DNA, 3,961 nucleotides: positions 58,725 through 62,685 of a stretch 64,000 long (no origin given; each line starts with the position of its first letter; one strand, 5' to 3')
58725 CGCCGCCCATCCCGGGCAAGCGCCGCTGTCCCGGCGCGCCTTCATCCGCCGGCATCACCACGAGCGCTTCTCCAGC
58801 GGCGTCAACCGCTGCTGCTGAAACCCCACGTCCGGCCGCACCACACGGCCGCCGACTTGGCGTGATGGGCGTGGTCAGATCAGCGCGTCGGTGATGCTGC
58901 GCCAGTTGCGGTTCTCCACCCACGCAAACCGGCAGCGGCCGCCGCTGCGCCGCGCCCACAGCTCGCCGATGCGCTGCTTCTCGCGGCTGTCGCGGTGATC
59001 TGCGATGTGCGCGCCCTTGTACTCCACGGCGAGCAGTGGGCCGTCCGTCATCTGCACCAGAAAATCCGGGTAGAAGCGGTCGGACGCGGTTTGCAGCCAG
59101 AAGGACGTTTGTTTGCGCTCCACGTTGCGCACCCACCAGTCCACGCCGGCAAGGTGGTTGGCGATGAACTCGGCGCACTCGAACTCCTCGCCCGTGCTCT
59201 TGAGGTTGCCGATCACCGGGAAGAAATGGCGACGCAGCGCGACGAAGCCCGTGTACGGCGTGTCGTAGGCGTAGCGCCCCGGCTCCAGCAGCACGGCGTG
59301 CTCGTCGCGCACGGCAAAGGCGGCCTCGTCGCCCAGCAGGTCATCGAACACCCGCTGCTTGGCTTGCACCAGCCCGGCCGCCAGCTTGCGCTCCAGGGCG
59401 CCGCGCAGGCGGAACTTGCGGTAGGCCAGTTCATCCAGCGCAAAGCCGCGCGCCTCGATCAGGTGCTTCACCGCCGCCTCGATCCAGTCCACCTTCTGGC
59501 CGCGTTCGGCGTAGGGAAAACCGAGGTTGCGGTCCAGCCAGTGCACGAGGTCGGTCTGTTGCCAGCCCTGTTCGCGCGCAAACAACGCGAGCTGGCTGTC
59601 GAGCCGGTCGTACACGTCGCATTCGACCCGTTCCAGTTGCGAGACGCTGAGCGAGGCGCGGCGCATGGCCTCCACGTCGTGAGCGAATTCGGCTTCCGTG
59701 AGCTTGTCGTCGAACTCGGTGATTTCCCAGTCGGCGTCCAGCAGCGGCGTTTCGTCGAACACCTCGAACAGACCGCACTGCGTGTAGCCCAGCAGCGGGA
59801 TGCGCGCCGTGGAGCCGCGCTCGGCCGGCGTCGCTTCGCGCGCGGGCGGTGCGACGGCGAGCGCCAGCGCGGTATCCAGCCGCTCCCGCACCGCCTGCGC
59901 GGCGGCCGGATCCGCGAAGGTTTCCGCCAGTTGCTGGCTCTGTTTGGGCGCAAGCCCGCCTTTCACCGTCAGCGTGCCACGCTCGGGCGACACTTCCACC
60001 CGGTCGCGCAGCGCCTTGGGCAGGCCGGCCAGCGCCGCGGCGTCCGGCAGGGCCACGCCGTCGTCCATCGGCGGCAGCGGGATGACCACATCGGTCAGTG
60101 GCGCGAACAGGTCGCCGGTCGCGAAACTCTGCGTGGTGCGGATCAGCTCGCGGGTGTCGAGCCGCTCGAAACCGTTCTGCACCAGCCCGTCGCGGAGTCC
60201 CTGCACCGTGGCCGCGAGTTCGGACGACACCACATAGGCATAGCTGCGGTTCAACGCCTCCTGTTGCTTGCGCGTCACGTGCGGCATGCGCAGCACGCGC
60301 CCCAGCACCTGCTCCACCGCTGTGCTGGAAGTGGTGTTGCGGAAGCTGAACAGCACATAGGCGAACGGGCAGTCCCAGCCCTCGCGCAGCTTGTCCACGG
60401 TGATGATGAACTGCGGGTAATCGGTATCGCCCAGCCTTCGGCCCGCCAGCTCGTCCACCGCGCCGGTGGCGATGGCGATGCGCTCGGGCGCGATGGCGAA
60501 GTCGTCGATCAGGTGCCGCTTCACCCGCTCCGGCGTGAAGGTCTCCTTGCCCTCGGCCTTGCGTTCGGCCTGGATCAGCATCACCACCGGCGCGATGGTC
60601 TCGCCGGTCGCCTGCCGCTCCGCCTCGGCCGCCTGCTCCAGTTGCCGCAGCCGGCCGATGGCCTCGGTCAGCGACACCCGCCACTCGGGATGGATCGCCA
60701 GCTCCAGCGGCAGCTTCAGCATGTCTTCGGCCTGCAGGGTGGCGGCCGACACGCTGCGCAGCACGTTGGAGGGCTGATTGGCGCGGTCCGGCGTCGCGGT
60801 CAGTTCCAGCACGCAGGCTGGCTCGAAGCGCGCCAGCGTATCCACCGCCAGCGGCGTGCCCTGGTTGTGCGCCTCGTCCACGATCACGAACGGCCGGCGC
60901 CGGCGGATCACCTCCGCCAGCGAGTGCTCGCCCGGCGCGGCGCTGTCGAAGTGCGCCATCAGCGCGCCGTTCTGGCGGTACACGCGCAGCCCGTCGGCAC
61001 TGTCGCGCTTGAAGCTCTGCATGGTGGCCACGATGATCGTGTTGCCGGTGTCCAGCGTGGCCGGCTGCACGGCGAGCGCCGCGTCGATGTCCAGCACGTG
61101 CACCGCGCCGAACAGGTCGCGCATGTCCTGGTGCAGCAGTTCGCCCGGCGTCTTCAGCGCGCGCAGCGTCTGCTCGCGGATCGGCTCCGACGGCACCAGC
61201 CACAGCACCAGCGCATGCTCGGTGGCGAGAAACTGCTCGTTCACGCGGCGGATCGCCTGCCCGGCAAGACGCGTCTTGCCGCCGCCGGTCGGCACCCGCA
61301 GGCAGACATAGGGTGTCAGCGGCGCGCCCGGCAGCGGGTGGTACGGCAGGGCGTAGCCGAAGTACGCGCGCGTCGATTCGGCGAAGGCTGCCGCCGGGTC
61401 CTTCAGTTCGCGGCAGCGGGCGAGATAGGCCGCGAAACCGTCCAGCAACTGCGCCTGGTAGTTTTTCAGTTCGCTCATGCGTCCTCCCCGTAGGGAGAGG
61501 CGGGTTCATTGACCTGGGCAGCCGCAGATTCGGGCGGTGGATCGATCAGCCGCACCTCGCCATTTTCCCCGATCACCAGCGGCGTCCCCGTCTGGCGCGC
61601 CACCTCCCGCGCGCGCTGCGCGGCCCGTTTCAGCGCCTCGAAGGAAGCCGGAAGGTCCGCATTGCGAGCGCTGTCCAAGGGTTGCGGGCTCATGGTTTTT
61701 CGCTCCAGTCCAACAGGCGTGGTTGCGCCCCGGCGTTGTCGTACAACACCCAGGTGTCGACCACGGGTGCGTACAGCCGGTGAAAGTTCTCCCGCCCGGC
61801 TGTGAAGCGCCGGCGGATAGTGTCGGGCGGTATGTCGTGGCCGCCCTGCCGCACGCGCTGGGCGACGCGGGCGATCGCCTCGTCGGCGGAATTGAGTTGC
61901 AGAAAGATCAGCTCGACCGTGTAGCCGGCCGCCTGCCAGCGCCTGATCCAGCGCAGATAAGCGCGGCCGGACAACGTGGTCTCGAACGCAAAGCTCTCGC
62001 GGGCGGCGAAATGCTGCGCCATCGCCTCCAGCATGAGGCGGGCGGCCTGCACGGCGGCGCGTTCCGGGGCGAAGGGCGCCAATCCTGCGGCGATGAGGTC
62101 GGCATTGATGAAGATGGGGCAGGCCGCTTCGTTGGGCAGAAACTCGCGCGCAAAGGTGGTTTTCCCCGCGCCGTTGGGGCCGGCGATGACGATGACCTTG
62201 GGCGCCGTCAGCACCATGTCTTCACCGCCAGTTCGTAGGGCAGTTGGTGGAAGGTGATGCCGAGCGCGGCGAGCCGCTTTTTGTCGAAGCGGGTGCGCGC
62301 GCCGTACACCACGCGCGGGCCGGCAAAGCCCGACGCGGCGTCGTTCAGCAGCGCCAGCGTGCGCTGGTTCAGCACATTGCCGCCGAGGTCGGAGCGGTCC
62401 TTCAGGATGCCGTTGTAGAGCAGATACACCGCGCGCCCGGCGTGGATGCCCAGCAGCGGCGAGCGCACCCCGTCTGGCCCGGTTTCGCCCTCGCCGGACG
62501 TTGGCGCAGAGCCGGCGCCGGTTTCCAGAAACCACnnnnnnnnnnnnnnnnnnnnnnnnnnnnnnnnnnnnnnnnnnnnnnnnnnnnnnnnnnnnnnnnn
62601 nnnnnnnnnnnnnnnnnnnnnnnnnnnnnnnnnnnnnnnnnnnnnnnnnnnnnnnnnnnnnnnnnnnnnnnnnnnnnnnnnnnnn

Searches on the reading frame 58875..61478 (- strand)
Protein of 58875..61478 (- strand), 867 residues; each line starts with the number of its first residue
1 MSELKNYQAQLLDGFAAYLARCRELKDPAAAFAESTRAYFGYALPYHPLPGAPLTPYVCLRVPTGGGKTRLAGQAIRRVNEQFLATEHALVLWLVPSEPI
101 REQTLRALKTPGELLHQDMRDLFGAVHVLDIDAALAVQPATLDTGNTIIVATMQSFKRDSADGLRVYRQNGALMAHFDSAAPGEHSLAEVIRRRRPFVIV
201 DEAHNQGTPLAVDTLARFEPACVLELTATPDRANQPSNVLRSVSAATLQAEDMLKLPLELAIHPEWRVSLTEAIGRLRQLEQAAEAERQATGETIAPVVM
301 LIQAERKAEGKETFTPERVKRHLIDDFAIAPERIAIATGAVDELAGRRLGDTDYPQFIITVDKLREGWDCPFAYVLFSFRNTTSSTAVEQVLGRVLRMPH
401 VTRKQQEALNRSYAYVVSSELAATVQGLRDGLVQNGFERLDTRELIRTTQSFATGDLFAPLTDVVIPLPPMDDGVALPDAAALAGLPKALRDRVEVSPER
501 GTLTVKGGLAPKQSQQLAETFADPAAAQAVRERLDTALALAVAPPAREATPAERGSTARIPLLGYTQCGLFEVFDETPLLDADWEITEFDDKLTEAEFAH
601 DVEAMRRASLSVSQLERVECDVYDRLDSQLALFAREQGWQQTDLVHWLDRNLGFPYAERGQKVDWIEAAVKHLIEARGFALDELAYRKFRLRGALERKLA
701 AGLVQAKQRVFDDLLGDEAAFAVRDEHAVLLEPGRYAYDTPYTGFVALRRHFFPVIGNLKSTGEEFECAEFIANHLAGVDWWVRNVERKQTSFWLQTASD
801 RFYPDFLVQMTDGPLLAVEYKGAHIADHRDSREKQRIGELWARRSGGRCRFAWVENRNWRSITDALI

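Call 64: search_protein_families(library=pfam, proteins=[window:58875-61478:-], max_evalue=0.01)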
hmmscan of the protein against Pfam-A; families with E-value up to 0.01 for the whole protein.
window:58875-61478:- (867 aa): 2 families
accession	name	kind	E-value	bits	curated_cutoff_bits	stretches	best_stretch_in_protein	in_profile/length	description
PF04851.21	ResIII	-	1.6e-14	54.6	22.5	1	57-232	25-164/164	Type III restriction enzyme, res subunit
PF00270.35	DEAD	-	0.00028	21.1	26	1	58-231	17-161/167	DEAD/DEAH box helicase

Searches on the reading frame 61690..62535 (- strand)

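Call 64: search_protein_families(library=pfam, proteins=[window:61690-62535:-], max_evalue=0.01)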
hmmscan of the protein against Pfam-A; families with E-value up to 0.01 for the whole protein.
window:61690-62535:- (281 aa): 6 families
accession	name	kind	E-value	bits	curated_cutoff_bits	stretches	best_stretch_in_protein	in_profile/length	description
PF06414.18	Zeta_toxin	-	2.2e-12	47.3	22.3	1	111-256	15-175/199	Zeta toxin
PF13671.12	AAA_33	-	1e-09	39.3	27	1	114-240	1-129/143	AAA domain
PF13191.12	AAA_16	-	0.00036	21.5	32.6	1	112-189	24-99/167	AAA ATPase domain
PF13479.12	AAA_24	-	0.00064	20.1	27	1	112-143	2-28/195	AAA domain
PF13476.12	AAA_23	-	0.0063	17.6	27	1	112-128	19-35/201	AAA domain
PF00005.33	ABC_tran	-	0.0075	17.3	25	0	110-132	9-31/137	ABC transporter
